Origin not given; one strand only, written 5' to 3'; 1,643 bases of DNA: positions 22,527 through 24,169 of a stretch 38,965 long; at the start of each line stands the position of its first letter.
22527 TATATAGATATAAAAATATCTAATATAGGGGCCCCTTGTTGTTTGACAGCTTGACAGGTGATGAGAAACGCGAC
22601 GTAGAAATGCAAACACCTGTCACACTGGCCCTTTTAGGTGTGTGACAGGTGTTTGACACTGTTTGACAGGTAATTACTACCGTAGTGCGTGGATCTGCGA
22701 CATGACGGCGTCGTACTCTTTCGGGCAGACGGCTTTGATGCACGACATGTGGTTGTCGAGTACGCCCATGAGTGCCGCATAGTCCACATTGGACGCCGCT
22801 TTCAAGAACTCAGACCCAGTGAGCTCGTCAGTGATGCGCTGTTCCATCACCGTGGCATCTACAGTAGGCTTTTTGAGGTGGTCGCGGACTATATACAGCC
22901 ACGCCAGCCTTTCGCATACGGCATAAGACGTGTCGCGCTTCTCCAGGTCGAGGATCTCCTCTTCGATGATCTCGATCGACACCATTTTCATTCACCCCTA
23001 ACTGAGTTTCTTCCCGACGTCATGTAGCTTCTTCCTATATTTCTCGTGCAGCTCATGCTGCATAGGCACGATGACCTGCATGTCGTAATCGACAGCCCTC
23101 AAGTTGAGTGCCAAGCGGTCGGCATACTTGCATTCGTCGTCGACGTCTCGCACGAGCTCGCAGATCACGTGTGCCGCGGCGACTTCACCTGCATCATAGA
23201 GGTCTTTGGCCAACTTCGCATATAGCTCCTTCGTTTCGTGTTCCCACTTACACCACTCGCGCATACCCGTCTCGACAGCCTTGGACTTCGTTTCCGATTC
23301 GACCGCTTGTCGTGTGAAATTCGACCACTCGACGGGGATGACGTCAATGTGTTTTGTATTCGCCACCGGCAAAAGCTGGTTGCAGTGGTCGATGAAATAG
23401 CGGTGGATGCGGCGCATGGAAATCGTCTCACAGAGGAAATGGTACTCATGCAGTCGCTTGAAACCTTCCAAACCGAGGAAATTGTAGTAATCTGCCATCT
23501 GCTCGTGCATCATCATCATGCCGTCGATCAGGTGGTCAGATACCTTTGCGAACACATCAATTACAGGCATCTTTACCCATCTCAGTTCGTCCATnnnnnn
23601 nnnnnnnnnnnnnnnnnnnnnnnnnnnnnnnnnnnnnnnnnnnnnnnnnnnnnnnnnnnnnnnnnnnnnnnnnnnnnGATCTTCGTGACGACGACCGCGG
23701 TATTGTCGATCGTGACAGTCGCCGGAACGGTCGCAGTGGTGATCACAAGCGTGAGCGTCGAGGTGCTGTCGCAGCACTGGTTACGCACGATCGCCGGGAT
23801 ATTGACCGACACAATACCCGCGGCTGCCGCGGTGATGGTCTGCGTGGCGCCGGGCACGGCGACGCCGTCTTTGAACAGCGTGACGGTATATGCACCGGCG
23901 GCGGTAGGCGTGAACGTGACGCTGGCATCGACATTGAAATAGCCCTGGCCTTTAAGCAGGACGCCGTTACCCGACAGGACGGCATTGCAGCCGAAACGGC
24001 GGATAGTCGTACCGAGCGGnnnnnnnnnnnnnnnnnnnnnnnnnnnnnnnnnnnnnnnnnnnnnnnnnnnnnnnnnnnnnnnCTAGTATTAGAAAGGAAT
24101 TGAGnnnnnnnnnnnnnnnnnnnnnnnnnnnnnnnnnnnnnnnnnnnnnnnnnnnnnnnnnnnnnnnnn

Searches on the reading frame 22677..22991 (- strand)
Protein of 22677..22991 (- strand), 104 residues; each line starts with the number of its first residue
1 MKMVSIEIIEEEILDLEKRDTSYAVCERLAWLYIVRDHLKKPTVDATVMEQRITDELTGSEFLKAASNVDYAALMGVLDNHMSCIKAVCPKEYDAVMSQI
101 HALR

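Call 5: search_protein_families(library=pfam, proteins=[window:22677-22991:-], max_evalue=0.1)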
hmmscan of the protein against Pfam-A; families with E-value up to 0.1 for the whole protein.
window:22677-22991:- (104 aa): 0 families

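Call 6: search_protein_families(library=phrogs, proteins=[window:22677-22991:-], max_evalue=0.1)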
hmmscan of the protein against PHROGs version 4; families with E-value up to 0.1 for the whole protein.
window:22677-22991:- (104 aa): 0 families

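Call 46: search_protein_families(library=ncbifam, proteins=[window:22677-22991:-], max_evalue=0.1)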
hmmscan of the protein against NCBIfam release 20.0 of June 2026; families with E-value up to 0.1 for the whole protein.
window:22677-22991:- (104 aa): 1 family
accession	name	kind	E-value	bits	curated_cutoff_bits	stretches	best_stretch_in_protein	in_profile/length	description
NF008429.0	PRK11267.1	equivalog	0.037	14.1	216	1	32-80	74-121/141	TonB system transport protein ExbD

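Call 80: search_protein_families(library=padloc, proteins=[window:22677-22991:-], max_evalue=0.1)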
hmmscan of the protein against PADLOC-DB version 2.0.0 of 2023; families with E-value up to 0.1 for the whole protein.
window:22677-22991:- (104 aa): 0 families

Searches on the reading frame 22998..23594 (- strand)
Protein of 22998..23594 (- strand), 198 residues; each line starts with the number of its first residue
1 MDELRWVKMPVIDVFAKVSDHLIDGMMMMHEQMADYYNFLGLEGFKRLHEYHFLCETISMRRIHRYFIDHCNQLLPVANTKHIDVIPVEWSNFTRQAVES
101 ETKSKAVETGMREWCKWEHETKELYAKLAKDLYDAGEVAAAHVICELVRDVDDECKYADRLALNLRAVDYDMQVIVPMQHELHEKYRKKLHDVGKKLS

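Call 5: search_protein_families(library=pfam, proteins=[window:22998-23594:-], max_evalue=0.1)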
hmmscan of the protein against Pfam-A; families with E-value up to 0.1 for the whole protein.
window:22998-23594:- (198 aa): 1 family
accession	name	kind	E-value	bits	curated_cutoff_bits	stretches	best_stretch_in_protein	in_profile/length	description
PF14232.11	DUF4334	-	0.0014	19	25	1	9-39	23-53/57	Domain of unknown function (DUF4334)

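Call 6: search_protein_families(library=phrogs, proteins=[window:22998-23594:-], max_evalue=0.1)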
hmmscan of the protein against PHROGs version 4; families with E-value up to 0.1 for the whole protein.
window:22998-23594:- (198 aa): 0 families

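Call 46: search_protein_families(library=ncbifam, proteins=[window:22998-23594:-], max_evalue=0.1)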
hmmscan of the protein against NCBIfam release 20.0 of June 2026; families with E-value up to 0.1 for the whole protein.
window:22998-23594:- (198 aa): 0 families

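Call 79: search_solved_structures(query=window:22998-23594:-, max_evalue=5)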
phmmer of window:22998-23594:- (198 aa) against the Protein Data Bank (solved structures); distinct sequences matched with E-value up to 5: 0.

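Call 80: search_protein_families(library=padloc, proteins=[window:22998-23594:-], max_evalue=0.1)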
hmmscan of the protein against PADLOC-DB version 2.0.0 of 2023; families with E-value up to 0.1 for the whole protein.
window:22998-23594:- (198 aa): 0 families

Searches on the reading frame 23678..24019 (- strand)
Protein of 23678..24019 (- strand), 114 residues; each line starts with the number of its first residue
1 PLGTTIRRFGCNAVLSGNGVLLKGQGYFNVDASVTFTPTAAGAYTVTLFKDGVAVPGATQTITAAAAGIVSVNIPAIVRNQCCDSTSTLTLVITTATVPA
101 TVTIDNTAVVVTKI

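Call 55: find_homologous_proteins(query=window:23678-24019:-)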
Query window:23678-24019:- (114 aa): 236 proteins with E <= 0.001 among 280 candidates; the best 120 are listed.
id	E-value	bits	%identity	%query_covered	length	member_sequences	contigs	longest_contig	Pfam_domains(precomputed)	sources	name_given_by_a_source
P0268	7.9e-60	217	96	100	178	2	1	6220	-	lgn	-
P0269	3.5e-59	215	95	99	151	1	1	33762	-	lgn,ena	-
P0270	2.7e-58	212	92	100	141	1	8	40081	-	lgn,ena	-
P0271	4.7e-58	211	92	100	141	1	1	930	-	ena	-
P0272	6.0e-58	211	92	100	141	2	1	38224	-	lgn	-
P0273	9.4e-58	210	92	100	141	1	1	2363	-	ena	-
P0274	1.1e-57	210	91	100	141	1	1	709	-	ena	-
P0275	1.1e-57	210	91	100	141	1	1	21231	-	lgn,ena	-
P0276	4.8e-57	208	92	100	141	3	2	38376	-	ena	-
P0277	7.6e-57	208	92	100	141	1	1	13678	-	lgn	-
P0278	8.4e-57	207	91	100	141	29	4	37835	-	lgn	-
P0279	1.2e-56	207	92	100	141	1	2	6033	-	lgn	-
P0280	2.2e-56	206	91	99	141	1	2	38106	-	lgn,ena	-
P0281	5.3e-56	205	89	100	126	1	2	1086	-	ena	-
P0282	3.8e-54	199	88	100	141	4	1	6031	-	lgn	-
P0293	5.3e-45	170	96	80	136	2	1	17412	-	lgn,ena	-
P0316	4.9e-41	157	65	100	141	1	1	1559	PF18573.8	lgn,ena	-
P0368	2.0e-32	129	94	57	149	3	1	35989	-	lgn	-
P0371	1.4e-29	120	59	100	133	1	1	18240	PF18573.8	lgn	-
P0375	1.2e-28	117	57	100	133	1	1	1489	PF18573.8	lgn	-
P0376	2.5e-28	116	58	100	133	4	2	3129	PF18573.8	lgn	-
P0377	3.8e-28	115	54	100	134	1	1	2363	PF18573.8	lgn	-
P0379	8.6e-28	114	55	100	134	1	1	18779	PF18573.8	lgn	-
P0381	1.3e-27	114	57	99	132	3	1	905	PF18573.8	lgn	-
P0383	2.6e-27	113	55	100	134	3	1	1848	PF18573.8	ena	-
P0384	5.8e-27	112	57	82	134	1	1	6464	PF18573.8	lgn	-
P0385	7.7e-27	111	54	100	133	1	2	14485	PF18573.8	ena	-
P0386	2.4e-26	110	62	82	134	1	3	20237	PF18573.8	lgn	-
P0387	2.7e-26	109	56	82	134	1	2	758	PF18573.8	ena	-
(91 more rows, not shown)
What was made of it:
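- Closest known: BclA C-terminal domain, ExsFA/BxpB and F-BclA exosporium proteins. Same: Several homologues carry Pfam PF18573 BclA_C (call 55).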

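Call 58: find_encoding_contigs(protein=P0293, flank=4000, max_places=4)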
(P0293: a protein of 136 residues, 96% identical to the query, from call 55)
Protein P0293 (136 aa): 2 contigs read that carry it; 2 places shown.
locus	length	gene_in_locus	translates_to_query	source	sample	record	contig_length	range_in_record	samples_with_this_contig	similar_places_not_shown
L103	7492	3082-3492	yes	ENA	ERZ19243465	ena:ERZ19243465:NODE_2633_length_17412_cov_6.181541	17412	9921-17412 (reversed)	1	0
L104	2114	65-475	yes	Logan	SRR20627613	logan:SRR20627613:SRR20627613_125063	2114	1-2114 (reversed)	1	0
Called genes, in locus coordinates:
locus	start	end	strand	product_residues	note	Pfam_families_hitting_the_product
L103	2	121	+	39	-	?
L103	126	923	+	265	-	-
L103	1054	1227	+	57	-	-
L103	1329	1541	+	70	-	PF16938:Phage_holin_Dp1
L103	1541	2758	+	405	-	PF01510:Amidase_2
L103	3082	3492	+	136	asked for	-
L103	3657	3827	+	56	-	-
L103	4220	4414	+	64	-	PF05339:DUF739, PF01381:HTH_3 (weak), PF13560:HTH_31 (weak)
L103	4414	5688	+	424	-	PF00176:SNF2-rel_dom, PF00271:Helicase_C (faint)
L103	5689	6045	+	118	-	-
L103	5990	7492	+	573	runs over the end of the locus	PF12705:PDDEXK_1, PF13479:AAA_24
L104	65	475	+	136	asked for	-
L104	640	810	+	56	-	-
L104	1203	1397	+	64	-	PF05339:DUF739, PF01381:HTH_3 (weak), PF13560:HTH_31 (weak)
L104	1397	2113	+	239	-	?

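Call 60: find_encoding_contigs(protein=P0269, flank=4000, max_places=2)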
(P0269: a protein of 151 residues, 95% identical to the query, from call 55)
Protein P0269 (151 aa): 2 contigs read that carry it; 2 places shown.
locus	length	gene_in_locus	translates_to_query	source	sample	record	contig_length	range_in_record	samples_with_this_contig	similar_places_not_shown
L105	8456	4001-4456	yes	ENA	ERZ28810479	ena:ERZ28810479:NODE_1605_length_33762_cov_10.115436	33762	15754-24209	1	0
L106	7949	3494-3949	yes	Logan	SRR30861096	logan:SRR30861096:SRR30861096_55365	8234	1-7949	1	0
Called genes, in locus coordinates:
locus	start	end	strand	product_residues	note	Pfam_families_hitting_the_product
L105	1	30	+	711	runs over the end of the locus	-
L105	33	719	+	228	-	-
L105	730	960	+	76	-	-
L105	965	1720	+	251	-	-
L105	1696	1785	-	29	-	-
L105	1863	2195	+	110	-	-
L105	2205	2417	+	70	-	PF16938:Phage_holin_Dp1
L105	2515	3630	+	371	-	PF01510:Amidase_2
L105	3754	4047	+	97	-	-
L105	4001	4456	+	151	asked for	-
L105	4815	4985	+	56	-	-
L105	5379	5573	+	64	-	PF05339:DUF739, PF01381:HTH_3 (weak), PF13560:HTH_31 (weak)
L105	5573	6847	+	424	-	PF00176:SNF2-rel_dom, PF00271:Helicase_C (faint)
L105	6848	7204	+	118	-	-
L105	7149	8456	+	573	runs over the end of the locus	PF12705:PDDEXK_1, PF13479:AAA_24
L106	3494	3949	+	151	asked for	-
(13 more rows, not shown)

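Call 61: find_encoding_contigs(protein=P0368, flank=4000, max_places=2)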
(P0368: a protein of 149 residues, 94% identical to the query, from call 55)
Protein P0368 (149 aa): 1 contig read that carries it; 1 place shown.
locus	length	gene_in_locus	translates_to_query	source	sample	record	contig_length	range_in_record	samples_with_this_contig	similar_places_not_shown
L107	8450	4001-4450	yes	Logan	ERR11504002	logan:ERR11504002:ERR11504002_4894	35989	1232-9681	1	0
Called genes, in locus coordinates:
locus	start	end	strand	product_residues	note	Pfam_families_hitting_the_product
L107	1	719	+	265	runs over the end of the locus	-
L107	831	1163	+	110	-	-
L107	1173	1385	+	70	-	PF16938:Phage_holin_Dp1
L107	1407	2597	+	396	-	PF01510:Amidase_2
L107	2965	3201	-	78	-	-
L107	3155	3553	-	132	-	-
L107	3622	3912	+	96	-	-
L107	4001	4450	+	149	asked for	-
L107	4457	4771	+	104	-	-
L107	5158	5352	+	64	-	PF05339:DUF739, PF01381:HTH_3 (weak), PF13560:HTH_31 (weak)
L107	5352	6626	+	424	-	PF00176:SNF2-rel_dom, PF00271:Helicase_C (faint)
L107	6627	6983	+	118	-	-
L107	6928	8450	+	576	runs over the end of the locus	PF12705:PDDEXK_1, PF13479:AAA_24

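Call 70: predict_structure(alignment_id=A3)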
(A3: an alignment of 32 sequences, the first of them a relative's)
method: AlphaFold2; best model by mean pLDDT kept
length: 141 residues; sequences in the alignment: 32
mean_pLDDT: 87.9   pTM: 0.81
mean pLDDT of the five models: 87.9, 87.6, 84.5, 83.9, 80.6
residues with pLDDT >= 90: 77; 70-90: 57; 50-70: 5; < 50: 2
segments of 3 or more residues with pLDDT < 50: none
pLDDT, mean of each block of 10 residues (from residue 1): 69 84 88 84 89 90 93 94 93 92 86 87 92 90 87
secondary structure, 60 per line:
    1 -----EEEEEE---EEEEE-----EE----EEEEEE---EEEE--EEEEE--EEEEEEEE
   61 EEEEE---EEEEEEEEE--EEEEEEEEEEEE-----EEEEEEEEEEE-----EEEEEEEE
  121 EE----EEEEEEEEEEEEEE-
elements in order: E6-11 E15-19 E31-36 E40-43 E46-50 E53-65 E69-77 E80-91 E97-107 E113-122 E127-140

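Call 72: fold_search(model_id=the predicted structure, library=pdb)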
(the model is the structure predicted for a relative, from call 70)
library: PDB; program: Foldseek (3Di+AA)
matches with E <= 10: 1803; with E <= 0.001: 344
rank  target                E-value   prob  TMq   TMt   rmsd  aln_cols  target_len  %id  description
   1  3twi_A                3.3e-10  1.00  0.77  0.79   2.5       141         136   19  Variable Lymphocyte Receptor Recognition of the Immunodominant Glycoprotein of Bacillus anthracis Spores (released 2012-03-14)
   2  3tyj                  7.6e-10  1.00  0.77  0.80   2.9       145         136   19  Bacillus collagen-like protein of anthracis P159S mutant (released 2012-03-14)
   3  9h3d_E                3.5e-09  1.00  0.69  0.66   4.6       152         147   17  F-ENA exosporium anchoring complex between ExsF and a peptide derived from the N-terminus of F-Anchor (released 2025-03-12)
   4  2r6q                  4.4e-09  1.00  0.75  0.77   3.1       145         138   19  Crystal Structure of BclA-island Construct (released 2009-03-10)
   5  1wck                  4.7e-09  1.00  0.74  0.76   3.0       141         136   20  Crystal structure of the C-terminal domain of BclA, the major antigen of the exosporium of the Bacillus anthracis spore. (released 2005-10-25)
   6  2z5w                  5.0e-09  1.00  0.74  0.76   3.0       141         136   20  tBclA, a recombinant spore surface protein from Bacillus anthracis (released 2008-04-22)
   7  7r5i_C                9.0e-09  1.00  0.71  0.68   4.3       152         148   18  High resolution Crystal structure of ExsFA, a Bacillus cereus spore exosporium protein (released 2023-08-23)
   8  7r1m_B                1.1e-08  1.00  0.71  0.66   4.0       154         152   18  Crystal structure of ExsFA, a Bacillus cereus spore exosporium protein (released 2023-02-15)
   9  9h3d_D                1.3e-08  1.00  0.71  0.68   4.4       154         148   16  F-ENA exosporium anchoring complex between ExsF and a peptide derived from the N-terminus of F-Anchor (released 2025-03-12)
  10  8d02                  1.7e-08  1.00  0.75  0.72   4.1       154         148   16  Crystal Structure of Bacillus anthracis BxpB (released 2023-05-24)
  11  9h38_R                2.2e-08  1.00  0.74  0.74   3.1       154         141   12  C-terminal domain of the F-ENA tip fibrillum F-BclA from Bacillus thuringiensis (released 2025-03-12)
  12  7r1m_A                2.2e-08  1.00  0.73  0.67   3.5       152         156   18  Crystal structure of ExsFA, a Bacillus cereus spore exosporium protein (released 2023-02-15)
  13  7r5i_B                4.4e-08  1.00  0.68  0.67   4.0       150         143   17  High resolution Crystal structure of ExsFA, a Bacillus cereus spore exosporium protein (released 2023-08-23)
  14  7r5i_A                7.5e-08  1.00  0.68  0.68   4.2       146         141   17  High resolution Crystal structure of ExsFA, a Bacillus cereus spore exosporium protein (released 2023-08-23)
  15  9h38_L                7.9e-08  1.00  0.71  0.71   3.2       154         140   12  C-terminal domain of the F-ENA tip fibrillum F-BclA from Bacillus thuringiensis (released 2025-03-12)
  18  9k09_A                2.3e-07  1.00  0.68  0.30   3.8       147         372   17  Cyanophage A4 portal-tail complex (released 2025-04-09)
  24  8ke9_A                3.6e-06  1.00  0.65  0.45   3.8       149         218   12  The CBD domain of cyanophage A-1(L) short tail fiber (released 2024-04-10)
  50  9eul                  1.7e-05  1.00  0.73  0.30   3.1       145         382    9  Cryo-EM structure of Staphylococcus aureus bacteriophage phi812 central spike protein - knob and petal domains (released 2025-04-09)
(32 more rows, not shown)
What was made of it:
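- On BclA_C / TNF-C1q-like domain (for the split 141-aa neighbour): Foldseek PDB top hits are 3twi, 3tyj, 2r6q and 1wck, with TM 0.74-0.77 and E down to 3e-10 (calls 55, 70, 72).
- Closest known: BclA C-terminal domain, ExsFA/BxpB and F-BclA exosporium proteins. Same: Its best PDB matches are 3twi/1wck (BclA CTD, TM 0.77), then 7r5i/8d02 (ExsFA/BxpB) (calls 70, 72).
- Checked: Its intact homologue has a BclA/C1q/TNF-like fold (calls 70, 72).
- F141 fold: calls 70, 72. F141's fold also matches phage tail-fibre or spike knobs (9k09, 8ke9, 9eul) (call 72).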
